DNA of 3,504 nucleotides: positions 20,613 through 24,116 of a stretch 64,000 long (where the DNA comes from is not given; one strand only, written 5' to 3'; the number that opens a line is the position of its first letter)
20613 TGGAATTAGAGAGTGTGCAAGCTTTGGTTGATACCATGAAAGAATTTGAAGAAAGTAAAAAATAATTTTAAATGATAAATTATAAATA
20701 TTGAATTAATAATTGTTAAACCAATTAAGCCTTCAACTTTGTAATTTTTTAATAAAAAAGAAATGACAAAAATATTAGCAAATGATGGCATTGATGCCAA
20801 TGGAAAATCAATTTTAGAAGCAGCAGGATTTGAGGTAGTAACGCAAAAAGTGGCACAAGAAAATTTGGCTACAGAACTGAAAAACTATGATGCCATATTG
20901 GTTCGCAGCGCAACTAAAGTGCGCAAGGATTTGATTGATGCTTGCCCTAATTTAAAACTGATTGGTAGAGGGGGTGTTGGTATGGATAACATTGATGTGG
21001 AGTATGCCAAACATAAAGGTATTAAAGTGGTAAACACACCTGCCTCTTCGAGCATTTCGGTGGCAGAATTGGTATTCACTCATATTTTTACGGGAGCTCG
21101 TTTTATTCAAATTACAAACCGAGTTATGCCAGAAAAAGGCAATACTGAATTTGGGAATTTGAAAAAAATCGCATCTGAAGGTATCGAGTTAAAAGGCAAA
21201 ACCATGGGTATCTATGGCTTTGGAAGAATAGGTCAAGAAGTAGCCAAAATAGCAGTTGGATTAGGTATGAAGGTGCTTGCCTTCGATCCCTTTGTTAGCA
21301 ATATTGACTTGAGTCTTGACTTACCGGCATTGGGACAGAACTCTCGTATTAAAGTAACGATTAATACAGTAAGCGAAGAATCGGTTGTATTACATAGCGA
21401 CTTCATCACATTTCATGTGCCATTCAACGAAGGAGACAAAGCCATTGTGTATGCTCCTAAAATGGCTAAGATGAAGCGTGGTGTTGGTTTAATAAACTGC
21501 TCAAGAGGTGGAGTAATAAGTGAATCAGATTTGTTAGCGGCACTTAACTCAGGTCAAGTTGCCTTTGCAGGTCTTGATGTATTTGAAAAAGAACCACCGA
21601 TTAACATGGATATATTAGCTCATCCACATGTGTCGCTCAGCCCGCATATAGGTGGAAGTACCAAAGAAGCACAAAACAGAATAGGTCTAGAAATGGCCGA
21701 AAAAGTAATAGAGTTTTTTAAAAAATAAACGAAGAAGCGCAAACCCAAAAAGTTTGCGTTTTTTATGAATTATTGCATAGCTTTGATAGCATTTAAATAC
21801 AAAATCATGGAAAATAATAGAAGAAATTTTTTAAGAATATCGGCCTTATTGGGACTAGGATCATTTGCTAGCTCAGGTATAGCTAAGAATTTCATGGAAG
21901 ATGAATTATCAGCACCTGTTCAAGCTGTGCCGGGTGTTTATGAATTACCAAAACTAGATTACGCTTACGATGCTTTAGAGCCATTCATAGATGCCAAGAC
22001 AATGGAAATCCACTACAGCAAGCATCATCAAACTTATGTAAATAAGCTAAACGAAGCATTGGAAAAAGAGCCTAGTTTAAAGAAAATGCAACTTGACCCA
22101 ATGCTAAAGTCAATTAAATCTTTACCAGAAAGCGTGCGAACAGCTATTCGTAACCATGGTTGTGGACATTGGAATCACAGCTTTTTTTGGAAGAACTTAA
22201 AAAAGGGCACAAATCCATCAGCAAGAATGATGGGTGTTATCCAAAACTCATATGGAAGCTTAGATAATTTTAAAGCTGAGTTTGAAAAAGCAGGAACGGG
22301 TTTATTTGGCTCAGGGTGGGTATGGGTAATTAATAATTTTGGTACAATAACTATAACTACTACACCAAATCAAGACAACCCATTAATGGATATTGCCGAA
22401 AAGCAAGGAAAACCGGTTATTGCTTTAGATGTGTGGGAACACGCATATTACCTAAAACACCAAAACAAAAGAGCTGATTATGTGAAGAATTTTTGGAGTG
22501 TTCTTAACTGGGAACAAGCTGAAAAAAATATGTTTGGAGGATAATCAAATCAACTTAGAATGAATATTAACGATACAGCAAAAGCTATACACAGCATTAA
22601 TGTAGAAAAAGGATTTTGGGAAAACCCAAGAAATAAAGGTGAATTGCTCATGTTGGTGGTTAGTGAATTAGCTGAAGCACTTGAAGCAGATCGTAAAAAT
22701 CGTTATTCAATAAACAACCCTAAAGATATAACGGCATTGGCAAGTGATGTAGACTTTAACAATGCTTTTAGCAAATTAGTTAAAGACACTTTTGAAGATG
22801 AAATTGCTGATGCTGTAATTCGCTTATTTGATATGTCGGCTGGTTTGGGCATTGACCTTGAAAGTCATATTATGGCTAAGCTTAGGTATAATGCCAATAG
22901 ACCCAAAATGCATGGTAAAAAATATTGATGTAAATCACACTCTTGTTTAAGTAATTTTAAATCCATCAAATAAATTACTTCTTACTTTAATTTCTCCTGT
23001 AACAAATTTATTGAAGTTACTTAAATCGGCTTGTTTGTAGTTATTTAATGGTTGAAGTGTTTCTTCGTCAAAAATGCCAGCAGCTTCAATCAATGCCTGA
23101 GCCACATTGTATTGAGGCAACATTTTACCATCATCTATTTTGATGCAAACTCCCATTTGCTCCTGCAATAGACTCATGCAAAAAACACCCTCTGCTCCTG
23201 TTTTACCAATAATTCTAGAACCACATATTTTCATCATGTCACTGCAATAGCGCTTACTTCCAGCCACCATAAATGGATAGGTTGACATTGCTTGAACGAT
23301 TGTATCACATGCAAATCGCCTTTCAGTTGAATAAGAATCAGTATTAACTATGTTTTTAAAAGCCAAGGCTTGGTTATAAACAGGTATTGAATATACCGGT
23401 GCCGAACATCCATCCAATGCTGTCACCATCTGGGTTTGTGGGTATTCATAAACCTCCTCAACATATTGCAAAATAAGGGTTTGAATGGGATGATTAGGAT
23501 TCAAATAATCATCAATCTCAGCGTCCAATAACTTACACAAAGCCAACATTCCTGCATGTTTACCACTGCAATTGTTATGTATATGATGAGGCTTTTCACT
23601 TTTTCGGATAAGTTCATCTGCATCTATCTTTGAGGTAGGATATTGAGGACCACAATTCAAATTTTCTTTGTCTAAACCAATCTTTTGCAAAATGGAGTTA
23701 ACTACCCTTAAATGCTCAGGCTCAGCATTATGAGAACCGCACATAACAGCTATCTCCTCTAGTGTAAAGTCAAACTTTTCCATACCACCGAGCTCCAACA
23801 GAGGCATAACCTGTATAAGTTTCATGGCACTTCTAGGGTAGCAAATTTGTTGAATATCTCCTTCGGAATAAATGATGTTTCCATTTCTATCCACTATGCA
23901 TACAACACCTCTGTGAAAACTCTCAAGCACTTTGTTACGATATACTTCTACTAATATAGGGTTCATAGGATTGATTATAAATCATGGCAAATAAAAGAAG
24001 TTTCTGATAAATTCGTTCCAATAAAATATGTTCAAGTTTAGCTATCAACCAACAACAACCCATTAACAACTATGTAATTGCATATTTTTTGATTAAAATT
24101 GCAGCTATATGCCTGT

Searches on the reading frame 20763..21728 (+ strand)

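Call 51: search_protein_families(library=pfam, proteins=[window:20763-21728:+], max_evalue=0.0001)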
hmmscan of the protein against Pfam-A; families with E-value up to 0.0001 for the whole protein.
window:20763-21728:+ (321 aa): 2 families
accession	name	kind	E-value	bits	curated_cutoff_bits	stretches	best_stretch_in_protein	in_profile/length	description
PF02826.25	2-Hacid_dh_C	-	7.9e-43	146.3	25.1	1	120-297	10-178/178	D-isomer specific 2-hydroxyacid dehydrogenase, NAD binding domain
PF00389.36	2-Hacid_dh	-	4.7e-34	117.4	24.6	1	8-320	5-125/134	D-isomer specific 2-hydroxyacid dehydrogenase, catalytic domain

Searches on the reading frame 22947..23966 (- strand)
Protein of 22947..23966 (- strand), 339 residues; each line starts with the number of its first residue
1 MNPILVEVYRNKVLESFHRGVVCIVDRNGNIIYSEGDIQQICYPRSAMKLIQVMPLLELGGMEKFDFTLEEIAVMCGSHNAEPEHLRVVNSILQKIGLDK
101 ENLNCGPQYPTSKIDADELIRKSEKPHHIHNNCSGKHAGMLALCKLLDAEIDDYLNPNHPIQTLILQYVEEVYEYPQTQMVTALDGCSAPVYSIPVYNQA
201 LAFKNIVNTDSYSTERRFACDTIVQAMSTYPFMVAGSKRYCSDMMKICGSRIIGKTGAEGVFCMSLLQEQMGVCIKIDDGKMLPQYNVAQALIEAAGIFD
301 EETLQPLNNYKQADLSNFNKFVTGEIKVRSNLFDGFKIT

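Call 21: search_protein_families(library=pfam, proteins=[window:22947-23966:-], max_evalue=0.001)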
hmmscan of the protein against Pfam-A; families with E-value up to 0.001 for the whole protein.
window:22947-23966:- (339 aa): 1 family
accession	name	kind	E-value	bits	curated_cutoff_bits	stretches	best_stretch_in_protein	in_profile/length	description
PF06089.17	Asparaginase_II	-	3e-108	362.1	25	1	6-327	1-321/322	L-asparaginase II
